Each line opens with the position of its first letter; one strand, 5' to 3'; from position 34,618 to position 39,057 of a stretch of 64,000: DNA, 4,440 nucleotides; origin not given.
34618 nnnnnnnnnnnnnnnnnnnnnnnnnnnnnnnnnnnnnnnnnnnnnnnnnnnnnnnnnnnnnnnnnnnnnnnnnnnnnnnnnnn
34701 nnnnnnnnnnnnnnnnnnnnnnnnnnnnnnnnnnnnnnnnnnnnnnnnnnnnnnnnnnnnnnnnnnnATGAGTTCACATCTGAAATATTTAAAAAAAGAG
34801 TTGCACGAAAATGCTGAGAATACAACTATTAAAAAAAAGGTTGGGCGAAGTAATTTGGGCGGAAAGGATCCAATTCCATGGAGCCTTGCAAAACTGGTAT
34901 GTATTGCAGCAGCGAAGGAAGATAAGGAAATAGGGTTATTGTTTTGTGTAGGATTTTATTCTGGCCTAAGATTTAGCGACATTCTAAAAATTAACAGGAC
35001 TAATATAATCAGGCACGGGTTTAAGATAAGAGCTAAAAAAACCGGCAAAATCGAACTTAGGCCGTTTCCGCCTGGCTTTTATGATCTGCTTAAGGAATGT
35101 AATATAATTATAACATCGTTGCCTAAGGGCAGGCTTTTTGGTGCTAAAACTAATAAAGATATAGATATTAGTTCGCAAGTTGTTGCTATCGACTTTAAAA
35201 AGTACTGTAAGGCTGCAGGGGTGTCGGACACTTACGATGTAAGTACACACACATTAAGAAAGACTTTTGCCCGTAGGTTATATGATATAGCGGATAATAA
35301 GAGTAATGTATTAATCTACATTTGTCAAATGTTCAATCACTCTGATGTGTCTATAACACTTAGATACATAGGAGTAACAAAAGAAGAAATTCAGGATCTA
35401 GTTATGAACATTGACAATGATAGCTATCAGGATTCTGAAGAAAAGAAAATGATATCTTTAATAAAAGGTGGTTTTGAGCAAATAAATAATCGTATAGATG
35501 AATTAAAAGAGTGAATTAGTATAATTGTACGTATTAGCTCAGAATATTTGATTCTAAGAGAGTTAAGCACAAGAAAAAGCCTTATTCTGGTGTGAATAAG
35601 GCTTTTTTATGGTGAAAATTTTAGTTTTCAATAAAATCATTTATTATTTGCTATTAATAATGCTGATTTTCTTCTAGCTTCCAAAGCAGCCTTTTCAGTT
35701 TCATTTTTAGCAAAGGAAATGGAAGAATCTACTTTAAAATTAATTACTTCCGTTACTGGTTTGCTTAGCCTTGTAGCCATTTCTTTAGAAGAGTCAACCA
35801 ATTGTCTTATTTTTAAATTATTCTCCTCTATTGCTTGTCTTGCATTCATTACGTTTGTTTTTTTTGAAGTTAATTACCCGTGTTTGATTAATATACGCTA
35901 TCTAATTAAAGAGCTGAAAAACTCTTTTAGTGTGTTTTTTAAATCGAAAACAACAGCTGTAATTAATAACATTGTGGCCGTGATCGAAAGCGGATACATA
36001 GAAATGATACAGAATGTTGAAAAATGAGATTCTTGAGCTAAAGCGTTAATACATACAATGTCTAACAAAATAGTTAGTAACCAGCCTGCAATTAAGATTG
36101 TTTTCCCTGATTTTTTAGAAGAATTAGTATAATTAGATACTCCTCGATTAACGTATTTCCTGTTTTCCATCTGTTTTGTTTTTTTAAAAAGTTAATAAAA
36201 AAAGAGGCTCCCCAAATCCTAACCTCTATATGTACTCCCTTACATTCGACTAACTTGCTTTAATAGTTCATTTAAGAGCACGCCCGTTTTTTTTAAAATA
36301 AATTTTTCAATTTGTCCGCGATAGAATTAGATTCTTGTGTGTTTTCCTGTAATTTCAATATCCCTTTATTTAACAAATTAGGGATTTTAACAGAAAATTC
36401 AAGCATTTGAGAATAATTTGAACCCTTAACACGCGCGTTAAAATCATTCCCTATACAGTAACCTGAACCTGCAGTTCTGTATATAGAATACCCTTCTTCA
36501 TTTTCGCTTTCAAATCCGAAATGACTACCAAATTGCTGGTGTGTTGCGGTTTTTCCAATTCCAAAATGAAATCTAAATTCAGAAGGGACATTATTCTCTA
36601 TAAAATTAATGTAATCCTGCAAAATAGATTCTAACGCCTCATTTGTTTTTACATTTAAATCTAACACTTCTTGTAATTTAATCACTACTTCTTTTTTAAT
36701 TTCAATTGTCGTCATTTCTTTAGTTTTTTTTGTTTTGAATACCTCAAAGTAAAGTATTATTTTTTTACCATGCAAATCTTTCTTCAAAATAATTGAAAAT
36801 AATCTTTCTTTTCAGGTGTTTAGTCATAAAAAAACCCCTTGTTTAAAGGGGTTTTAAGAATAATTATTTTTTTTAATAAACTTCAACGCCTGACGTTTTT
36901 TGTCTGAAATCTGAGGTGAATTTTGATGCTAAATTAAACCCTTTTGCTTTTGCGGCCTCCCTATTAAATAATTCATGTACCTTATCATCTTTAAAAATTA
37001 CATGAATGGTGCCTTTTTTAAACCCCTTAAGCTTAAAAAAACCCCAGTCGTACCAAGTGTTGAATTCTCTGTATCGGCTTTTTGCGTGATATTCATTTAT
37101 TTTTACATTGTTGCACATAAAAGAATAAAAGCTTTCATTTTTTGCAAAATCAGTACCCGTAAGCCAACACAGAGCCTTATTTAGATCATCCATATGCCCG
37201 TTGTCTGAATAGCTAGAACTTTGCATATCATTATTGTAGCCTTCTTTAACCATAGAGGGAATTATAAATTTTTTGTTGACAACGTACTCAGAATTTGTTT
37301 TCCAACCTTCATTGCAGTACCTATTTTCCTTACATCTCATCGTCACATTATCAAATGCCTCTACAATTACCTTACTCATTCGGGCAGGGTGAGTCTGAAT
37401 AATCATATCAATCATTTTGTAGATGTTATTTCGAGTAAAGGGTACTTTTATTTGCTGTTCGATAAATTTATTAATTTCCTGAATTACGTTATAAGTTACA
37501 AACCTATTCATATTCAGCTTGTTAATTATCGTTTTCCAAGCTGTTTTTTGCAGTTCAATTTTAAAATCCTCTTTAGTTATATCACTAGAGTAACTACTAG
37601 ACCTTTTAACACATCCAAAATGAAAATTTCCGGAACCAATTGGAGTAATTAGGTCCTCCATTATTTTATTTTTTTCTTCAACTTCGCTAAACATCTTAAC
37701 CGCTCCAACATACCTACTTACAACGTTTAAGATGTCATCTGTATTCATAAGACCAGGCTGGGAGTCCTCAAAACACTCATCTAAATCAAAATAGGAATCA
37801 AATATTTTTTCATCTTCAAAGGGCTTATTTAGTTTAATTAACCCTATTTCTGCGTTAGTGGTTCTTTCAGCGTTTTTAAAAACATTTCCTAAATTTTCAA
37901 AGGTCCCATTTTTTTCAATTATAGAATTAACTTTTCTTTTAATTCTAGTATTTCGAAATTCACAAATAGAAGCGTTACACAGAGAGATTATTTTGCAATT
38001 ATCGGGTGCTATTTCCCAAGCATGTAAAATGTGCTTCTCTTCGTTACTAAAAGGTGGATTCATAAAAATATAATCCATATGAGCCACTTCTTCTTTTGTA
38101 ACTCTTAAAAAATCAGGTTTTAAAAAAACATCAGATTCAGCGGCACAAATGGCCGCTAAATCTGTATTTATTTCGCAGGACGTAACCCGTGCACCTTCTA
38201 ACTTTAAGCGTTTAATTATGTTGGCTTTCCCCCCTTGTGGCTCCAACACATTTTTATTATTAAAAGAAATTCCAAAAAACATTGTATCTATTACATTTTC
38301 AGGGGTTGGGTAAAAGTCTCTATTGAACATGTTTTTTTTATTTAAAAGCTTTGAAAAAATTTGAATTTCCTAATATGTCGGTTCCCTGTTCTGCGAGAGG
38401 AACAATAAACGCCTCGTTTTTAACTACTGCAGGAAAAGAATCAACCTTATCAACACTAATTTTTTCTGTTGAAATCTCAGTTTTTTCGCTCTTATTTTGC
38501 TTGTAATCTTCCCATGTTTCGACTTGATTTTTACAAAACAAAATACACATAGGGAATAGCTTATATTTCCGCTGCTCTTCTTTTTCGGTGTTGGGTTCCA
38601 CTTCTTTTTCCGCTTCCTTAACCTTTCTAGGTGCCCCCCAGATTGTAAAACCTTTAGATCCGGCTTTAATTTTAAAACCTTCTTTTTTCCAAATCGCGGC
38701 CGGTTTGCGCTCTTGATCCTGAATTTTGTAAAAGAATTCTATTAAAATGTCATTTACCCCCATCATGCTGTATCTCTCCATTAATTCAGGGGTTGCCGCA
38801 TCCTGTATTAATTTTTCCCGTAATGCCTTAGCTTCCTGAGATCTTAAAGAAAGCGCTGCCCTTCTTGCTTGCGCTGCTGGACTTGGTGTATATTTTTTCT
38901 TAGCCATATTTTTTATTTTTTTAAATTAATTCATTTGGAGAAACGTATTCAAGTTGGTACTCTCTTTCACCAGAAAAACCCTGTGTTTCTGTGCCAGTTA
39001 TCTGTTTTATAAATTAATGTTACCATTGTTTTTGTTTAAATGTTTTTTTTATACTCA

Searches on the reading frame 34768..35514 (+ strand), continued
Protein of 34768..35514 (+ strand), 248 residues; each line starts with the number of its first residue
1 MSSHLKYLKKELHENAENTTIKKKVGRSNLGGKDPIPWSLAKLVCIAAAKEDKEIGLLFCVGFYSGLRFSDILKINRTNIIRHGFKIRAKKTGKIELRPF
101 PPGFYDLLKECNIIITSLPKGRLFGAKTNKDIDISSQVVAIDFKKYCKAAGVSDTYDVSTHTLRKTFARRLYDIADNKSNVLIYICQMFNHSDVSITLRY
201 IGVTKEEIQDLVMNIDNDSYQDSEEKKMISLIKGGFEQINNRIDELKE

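Call 65: get_annotated_region(hit=H18, flank=4000)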
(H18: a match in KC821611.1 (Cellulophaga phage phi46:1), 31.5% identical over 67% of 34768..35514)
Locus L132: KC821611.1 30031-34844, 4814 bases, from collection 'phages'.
description: Cellulophaga phage phi46:1, complete genome.
organism: Cellulophaga phage phi46:1 (NCBI taxid 1327974)
taxonomy: Viruses; Duplodnaviria; Heunggongvirae; Uroviricota; Caudoviricetes
host: Cellulophaga baltica NN016046; source: seawater; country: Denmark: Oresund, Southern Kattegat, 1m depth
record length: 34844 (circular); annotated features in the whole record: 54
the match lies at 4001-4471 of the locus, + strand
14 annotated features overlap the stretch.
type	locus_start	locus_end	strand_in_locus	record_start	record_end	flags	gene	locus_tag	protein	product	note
CDS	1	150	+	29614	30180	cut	-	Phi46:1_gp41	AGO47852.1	hypothetical protein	-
CDS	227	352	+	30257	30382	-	-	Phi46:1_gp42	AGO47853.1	hypothetical protein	-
CDS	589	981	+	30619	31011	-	-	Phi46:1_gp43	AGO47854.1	hypothetical protein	-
CDS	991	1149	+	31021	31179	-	-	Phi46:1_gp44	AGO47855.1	hypothetical protein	-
CDS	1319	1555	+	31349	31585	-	-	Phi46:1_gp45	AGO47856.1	hypothetical protein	-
CDS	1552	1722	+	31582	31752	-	-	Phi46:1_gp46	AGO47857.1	hypothetical protein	-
CDS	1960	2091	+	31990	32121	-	-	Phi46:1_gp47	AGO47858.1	hypothetical protein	-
CDS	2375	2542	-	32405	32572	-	-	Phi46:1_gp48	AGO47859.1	hypothetical protein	-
CDS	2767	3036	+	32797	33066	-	-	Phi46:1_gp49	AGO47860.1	hypothetical protein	-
CDS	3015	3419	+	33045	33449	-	-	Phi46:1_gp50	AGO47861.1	hypothetical protein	-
CDS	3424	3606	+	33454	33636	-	-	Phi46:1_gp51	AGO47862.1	hypothetical protein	-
CDS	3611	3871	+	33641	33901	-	-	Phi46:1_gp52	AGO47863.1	hypothetical protein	-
CDS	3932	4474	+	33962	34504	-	-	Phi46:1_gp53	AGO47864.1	phage integrase family protein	annotation based on sequence similarity to NCBI ZP_01053598, CDD cl00213, and Pfam PF00589.17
CDS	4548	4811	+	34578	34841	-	-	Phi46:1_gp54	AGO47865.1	hypothetical protein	-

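Call 82: search_solved_structures(query=window:34768-35514:+, max_evalue=0.01)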
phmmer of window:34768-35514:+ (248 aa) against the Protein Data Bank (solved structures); distinct sequences matched with E-value up to 0.01: 0.

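Call 84: search_protein_families(library=ncbifam, proteins=[window:34768-35514:+], max_evalue=0.01)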
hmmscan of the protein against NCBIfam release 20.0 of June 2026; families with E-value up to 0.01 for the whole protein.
window:34768-35514:+ (248 aa): 6 families
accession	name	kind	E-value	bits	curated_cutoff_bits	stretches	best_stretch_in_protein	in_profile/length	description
NF040815.2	recomb_XerA_Arch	equivalog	1.4e-11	44.5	220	1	63-210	122-261/263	site-specific tyrosine recombinase/integron integrase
NF001399.0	PRK00283.1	subfamily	1.3e-07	31.2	279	1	129-213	214-293/300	tyrosine recombinase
TIGR02225.1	recomb_XerD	equivalog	4.8e-06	26.1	329.6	1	123-213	202-284/290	site-specific tyrosine recombinase XerD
TIGR02224.1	recomb_XerC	equivalog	1.3e-05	24.7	335.15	1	63-211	138-285/295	tyrosine recombinase XerC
NF003462.0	PRK05084.1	equivalog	5.7e-05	22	267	1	134-216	283-357/360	tyrosine recombinase XerS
NF008759.0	PRK11790.1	equivalog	0.00021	20.1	404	1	132-223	303-393/410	phosphoglycerate dehydrogenase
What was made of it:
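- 34768..35514 (+): Small Xer-like tyrosine recombinase, 248 aa, catalytic domain only, catalytic residues intact. Best weak NCBIfam hits are XerA/XerD/XerC (call 84).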

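Call 102: search_protein_families(library=phrogs, proteins=[L002:8063-8365:-, L002:7853-8053:-, L002:7590-7856:-, L002:7185-7580:-, L002:4518-4892:-, L002:4060-4464:-, L002:3369-3896:-, L002:2592-3143:-, L002:10854-11225:-, L002:16153-16716:+], max_evalue=0.001)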
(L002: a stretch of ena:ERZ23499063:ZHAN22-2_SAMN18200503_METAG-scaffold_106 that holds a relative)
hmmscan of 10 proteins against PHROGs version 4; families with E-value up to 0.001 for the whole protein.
L002:8063-8365:- (100 aa): 1 family
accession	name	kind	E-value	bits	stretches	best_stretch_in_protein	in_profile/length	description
phrog_95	-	integration and excision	0.00021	21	1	34-74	268-308/651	integrase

L002:7853-8053:- (66 aa): 0 families

L002:7590-7856:- (88 aa): 16 families
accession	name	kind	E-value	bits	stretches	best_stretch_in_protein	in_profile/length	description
phrog_740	-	DNA, RNA and nucleotide metabolism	1.3e-09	38.5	1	20-66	39-87/332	HNH endonuclease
phrog_8048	-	DNA, RNA and nucleotide metabolism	3.5e-09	37.3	1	15-65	172-227/273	HNH endonuclease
phrog_144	-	DNA, RNA and nucleotide metabolism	7.6e-09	36.5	1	17-85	82-161/175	HNH endonuclease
phrog_398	-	unknown function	3.6e-08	34.3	1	21-68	148-197/225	-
phrog_22514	-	DNA, RNA and nucleotide metabolism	1.6e-06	29.4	1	20-78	67-123/187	HNH endonuclease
phrog_96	-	DNA, RNA and nucleotide metabolism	1.8e-06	28.5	1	21-71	260-310/334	HNH endonuclease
phrog_119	-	DNA, RNA and nucleotide metabolism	2.5e-06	27.6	1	16-74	200-265/443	HNH endonuclease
phrog_7785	-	DNA, RNA and nucleotide metabolism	3e-06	28.3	1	16-67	67-115/147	HNH endonuclease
phrog_4581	-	head and packaging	5.4e-06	27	1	16-67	62-112/395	terminase small subunit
phrog_8446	-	DNA, RNA and nucleotide metabolism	1.2e-05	26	1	16-74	137-206/211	HNH endonuclease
phrog_5956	-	DNA, RNA and nucleotide metabolism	1.9e-05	25.3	1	16-67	56-111/138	HNH endonuclease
phrog_23141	-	unknown function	2.6e-05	25.1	1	25-72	1-48/71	-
phrog_1588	-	unknown function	2.9e-05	24.9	1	20-64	37-83/132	-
phrog_7566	-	unknown function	0.00013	23.1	1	18-80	11-73/96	-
phrog_589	-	DNA, RNA and nucleotide metabolism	0.00016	22.5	1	17-62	89-137/179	HNH endonuclease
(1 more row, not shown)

L002:7185-7580:- (131 aa): 1 family
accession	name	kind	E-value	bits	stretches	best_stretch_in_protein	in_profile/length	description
phrog_6596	-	unknown function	3.8e-19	69.9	1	4-126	9-134/142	-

L002:4518-4892:- (124 aa): 0 families

L002:4060-4464:- (134 aa): 0 families

L002:3369-3896:- (175 aa): 7 families
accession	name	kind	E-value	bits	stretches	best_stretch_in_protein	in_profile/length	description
phrog_2514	-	DNA, RNA and nucleotide metabolism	6e-14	53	1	38-133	147-237/270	DnaD-like helicase loader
phrog_391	-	DNA, RNA and nucleotide metabolism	2e-09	38.5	1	36-130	173-259/298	replication initiation O-like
phrog_2357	-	unknown function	2.1e-09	38.4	1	75-154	35-113/124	-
phrog_4880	-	DNA, RNA and nucleotide metabolism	3.6e-09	37.5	1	31-132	153-254/304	replisome organizer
phrog_22834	-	unknown function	2.3e-07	31.4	1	75-134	173-232/310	-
phrog_277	-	DNA, RNA and nucleotide metabolism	5.7e-07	30.1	1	83-138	233-288/318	replication initiation O-like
phrog_9773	-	DNA, RNA and nucleotide metabolism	3.6e-05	24.6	1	38-130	178-269/288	replication initiation O-like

L002:2592-3143:- (183 aa): 0 families

L002:10854-11225:- (123 aa): 0 families

L002:16153-16716:+ (187 aa): 3 families
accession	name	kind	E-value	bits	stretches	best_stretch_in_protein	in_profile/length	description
phrog_216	-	integration and excision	6.4e-20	72.4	1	9-187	56-236/301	integrase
phrog_1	-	integration and excision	1.5e-12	48.6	1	11-186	270-446/611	integrase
phrog_7269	-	integration and excision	4.2e-08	34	1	129-184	27-78/89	integrase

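Call 111: search_protein_families(library=pfam, proteins=[L002:8063-8365:-], max_evalue=1)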
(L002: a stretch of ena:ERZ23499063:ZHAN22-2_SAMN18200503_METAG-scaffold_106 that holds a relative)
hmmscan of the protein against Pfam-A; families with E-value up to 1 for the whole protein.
L002:8063-8365:- (100 aa): 1 family
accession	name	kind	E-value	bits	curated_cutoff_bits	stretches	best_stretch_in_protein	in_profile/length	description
PF07508.19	Recombinase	-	0.00042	21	21.1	1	35-75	10-50/102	Recombinase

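Call 116: search_protein_families(library=padloc, proteins=[window:34768-35514:+], max_evalue=0.01)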
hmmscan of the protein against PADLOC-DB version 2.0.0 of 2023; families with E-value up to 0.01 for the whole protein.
window:34768-35514:+ (248 aa): 0 families

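Call 123: predict_structure(alignment_id=A1)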
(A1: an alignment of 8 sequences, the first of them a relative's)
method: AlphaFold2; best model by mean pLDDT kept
length: 248 residues; sequences in the alignment: 8
mean_pLDDT: 77.2   pTM: 0.66
mean pLDDT of the five models: 77.2, 76.5, 74.7, 74.7, 72.4
residues with pLDDT >= 90: 63; 70-90: 127; 50-70: 23; < 50: 35
segments of 3 or more residues with pLDDT < 50: 1-31, 218-221
pLDDT, mean of each block of 10 residues (from residue 1): 46 40 36 77 94 91 89 86 81 82 89 84 79 85 91 79 90 91 90 89 75 55 60 75 77
secondary structure, 60 per line:
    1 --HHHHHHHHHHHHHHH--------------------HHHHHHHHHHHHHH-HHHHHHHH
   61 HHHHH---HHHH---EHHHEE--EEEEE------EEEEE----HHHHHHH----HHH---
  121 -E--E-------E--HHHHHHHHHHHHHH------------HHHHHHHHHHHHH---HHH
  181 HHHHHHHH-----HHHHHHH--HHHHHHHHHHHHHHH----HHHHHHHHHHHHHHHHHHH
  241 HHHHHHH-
elements in order: H3-17 H38-51 H53-65 H69-72 E84-88 E95-99 H104-110 H136-149 H162-174 H178-188 H194-200 H203-217 H222-247
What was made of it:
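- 34768..35514 (+): N-terminal 31 residues disordered (call 123).
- On Lambda-type attP with arm-type sites: In the AlphaFold model residues 1-31 are disordered and a single helix precedes the catalytic domain (call 123).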

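Call 126: fold_search(model_id=the predicted structure, library=pdb)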
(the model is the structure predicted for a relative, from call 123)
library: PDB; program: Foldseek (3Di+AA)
matches with E <= 10: 166; with E <= 0.001: 45
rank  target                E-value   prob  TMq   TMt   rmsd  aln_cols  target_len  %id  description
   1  5hxy_A                1.5e-06  1.00  0.56  0.50   4.3       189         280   17  Crystal structure of XerA recombinase (released 2017-02-01)
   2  1z19_A                4.0e-06  1.00  0.48  0.45   6.2       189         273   18  Crystal structure of a lambda integrase(75-356) dimer bound to a COC' core site (released 2005-06-28)
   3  5hxy_C                5.6e-06  1.00  0.56  0.51   6.4       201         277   16  Crystal structure of XerA recombinase (released 2017-02-01)
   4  1aih_B                5.9e-06  1.00  0.47  0.66   4.0       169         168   17  CATALYTIC DOMAIN OF BACTERIOPHAGE HP1 INTEGRASE (released 1997-08-20)
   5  1z1b_B                5.9e-06  1.00  0.49  0.36   6.1       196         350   18  Crystal structure of a lambda integrase dimer bound to a COC' core site (released 2005-06-28)
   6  5hxy_B                8.6e-06  1.00  0.55  0.50   4.2       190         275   17  Crystal structure of XerA recombinase (released 2017-02-01)
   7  5hxy_D                1.1e-05  1.00  0.55  0.50   4.7       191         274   16  Crystal structure of XerA recombinase (released 2017-02-01)
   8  5hxy_F                1.2e-05  1.00  0.55  0.51   4.9       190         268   18  Crystal structure of XerA recombinase (released 2017-02-01)
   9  1z1b_A                1.3e-05  1.00  0.50  0.37   4.3       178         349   17  Crystal structure of a lambda integrase dimer bound to a COC' core site (released 2005-06-28)
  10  1z1g_B                1.4e-05  1.00  0.46  0.35   9.1       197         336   18  Crystal structure of a lambda integrase tetramer bound to a Holliday junction (released 2005-06-28)
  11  1aih_A                1.9e-05  1.00  0.46  0.64   3.6       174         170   17  CATALYTIC DOMAIN OF BACTERIOPHAGE HP1 INTEGRASE (released 1997-08-20)
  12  1z19_B                1.9e-05  1.00  0.50  0.45   6.2       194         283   18  Crystal structure of a lambda integrase(75-356) dimer bound to a COC' core site (released 2005-06-28)
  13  2a3v_B                2.1e-05  1.00  0.46  0.37   7.5       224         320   20  Structural basis for broad DNA-specificity in integron recombination (released 2006-05-02)
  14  5j0n_E                2.2e-05  1.00  0.45  0.41   8.5       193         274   18  Lambda excision HJ intermediate (released 2017-02-08)
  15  3nkh_A                2.7e-05  1.00  0.48  0.53   7.2       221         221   14  Crystal Structure of Integrase from MRSA strain Staphylococcus aureus (released 2010-08-18)
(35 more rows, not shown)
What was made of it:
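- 34768..35514 (+): Best structural match is XerA, 5hxy (call 126).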

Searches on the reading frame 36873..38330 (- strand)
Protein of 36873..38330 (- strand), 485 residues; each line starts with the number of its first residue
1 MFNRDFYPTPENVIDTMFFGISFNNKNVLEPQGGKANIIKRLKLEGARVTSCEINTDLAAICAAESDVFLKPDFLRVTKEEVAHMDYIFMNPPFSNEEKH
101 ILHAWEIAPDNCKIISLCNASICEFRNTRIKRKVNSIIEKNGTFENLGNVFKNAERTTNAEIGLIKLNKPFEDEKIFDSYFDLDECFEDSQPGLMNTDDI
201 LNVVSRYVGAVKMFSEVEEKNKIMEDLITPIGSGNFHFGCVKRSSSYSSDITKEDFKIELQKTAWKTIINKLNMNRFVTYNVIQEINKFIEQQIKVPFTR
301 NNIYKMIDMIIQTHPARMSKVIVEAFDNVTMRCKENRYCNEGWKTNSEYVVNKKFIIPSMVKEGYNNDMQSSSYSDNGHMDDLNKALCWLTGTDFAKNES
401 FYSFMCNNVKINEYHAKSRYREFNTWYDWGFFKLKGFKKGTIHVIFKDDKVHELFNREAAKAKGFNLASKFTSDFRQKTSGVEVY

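Call 6: search_protein_families(library=pfam, proteins=[window:36873-38330:-], max_evalue=0.01)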
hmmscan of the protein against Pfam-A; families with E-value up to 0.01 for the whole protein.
window:36873-38330:- (485 aa): 2 families
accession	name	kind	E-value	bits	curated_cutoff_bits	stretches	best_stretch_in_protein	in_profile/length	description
PF13708.11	DUF4942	-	9.4e-27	94.4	25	1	259-463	3-188/190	Domain of unknown function (DUF4942)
PF05869.16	Dam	-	0.0014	18.8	28.1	1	85-189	60-165/169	DNA N-6-adenine-methyltransferase (Dam)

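Call 32: search_protein_families(library=phrogs, proteins=[window:36873-38330:-], max_evalue=0.001)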
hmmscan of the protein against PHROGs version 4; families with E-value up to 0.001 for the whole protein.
window:36873-38330:- (485 aa): 5 families
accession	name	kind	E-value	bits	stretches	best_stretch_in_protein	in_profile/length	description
phrog_32703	-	unknown function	2.9e-130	436.2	1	2-471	7-477/480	-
phrog_31814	-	other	1.2e-18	68.2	1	1-91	6-94/95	DNA methyltransferase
phrog_15406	-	other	3.4e-15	55.2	1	5-175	1250-1423/2789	DNA methyltransferase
phrog_799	-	other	2.3e-13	51.1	1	4-120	212-318/458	DNA methyltransferase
phrog_11358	-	unknown function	1.7e-10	39.5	1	5-175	1847-2021/3431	-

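Call 38: search_dna_similar(query=window:36873-38330:-, collection=phages, mode=protein, max_evalue=1e-20, max_rows=20)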
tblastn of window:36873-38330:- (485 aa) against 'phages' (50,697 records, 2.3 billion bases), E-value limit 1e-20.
Records with a match: 7; places in all: 7; records where one place covers at least 80% of the query: 7.
Best place of each record, by identity: <60% 7.
By first word of the organism name: Riemerella 2; Leeuwenhoekiella 1; Phage 1; Tenacibaculum 1; Fusobacterium 1; Tunturiibacter 1.
By host as written in the record: Leeuwenhoekiella aequorea Arc30 1; - 1; Riemerella anatipestifer RAf63 1; Riemerella anatipestifer RAf2 1; Tenacibaculum sp. 1; Fusobacterium necrophorum subsp. necrophorum strain FN37 1; Tunturiibacter psychrotolerans X4BP1 1.
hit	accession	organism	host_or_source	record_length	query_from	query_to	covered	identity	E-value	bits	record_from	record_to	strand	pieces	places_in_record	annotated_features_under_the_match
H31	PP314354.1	Leeuwenhoekiella phage vB_LaeS_Arctus_1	Leeuwenhoekiella aequorea Arc30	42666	1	471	97%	43.2%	2e-109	362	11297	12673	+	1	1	DNA methyltransferase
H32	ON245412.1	Phage vB_RanS_PJN03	sewage water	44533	1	470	97%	39.9%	5e-83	285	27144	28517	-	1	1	hypothetical protein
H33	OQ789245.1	Riemerella phage vB_RanS_CRP6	Riemerella anatipestifer RAf63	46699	1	470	97%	39.9%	5e-83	285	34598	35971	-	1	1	S-adenosyl-L-methionine-dependent methyltransferase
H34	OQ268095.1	Riemerella phage vB_RanS_CRP5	Riemerella anatipestifer RAf2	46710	1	470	97%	39.1%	2e-80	278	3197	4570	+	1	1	S-adenosyl-L-methionine-dependent methyltransferase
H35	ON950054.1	Tenacibaculum phage Larrie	Tenacibaculum sp.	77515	1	471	97%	38.7%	7e-88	300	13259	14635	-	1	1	DUF4942 domain-containing protein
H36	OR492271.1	Fusobacterium phage phiFN37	Fusobacterium necrophorum subsp. ...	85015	1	465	96%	26.8%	2e-27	122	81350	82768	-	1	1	DUF4942 domain-containing protein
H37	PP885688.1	Tunturiibacter phage Tunturi_5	Tunturiibacter psychrotolerans X4BP1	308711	3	463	95%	24.1%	8e-25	114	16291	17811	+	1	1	DNA methyltransferase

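Call 40: get_annotated_region(hit=H35, flank=8000)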
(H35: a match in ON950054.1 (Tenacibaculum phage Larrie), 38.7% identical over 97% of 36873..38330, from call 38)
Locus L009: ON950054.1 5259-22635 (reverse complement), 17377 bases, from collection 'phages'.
description: Tenacibaculum phage Larrie, complete genome.
organism: Tenacibaculum phage Larrie (NCBI taxid 2968246)
taxonomy: Viruses; Duplodnaviria; Heunggongvirae; Uroviricota; Caudoviricetes; Cbastvirus
host: Tenacibaculum sp.; source: water; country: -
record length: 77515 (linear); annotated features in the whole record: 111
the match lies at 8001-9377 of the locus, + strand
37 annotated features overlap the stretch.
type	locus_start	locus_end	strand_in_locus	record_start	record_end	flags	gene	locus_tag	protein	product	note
CDS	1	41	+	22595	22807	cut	-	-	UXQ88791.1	hypothetical protein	-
CDS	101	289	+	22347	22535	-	-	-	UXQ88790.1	hypothetical protein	-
CDS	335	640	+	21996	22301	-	-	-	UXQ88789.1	hypothetical protein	-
CDS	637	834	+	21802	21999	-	-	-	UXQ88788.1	hypothetical protein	-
CDS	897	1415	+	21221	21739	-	-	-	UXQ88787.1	hypothetical protein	-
CDS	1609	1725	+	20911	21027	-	-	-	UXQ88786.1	hypothetical protein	-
CDS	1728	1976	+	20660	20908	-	-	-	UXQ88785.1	hypothetical protein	-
CDS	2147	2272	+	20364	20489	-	-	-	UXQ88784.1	hypothetical protein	-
CDS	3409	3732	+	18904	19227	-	-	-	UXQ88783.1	hypothetical protein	-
CDS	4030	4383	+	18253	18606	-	-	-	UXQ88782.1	hypothetical protein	-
CDS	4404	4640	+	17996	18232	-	-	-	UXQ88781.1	hypothetical protein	-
CDS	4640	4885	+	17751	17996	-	-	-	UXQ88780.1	hypothetical protein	-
CDS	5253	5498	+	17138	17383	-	-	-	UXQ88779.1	hypothetical protein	-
CDS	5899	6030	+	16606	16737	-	-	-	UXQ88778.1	hypothetical protein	-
CDS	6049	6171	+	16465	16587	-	-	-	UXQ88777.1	hypothetical protein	-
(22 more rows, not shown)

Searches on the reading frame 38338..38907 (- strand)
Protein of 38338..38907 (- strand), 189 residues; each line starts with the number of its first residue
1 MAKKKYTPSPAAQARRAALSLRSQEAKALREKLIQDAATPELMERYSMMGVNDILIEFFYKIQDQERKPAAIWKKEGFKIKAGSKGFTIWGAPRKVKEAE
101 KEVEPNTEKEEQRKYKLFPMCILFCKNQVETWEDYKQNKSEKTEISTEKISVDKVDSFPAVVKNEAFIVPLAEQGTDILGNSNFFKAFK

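Call 32: search_protein_families(library=phrogs, proteins=[window:38338-38907:-], max_evalue=0.001)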
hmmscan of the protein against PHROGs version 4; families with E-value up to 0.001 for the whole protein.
window:38338-38907:- (189 aa): 1 family
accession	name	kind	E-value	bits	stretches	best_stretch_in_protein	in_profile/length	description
phrog_7245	-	moron, auxiliary metabolic gene and host takeover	0.00022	21.5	1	70-141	78-149/324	anti-restriction protein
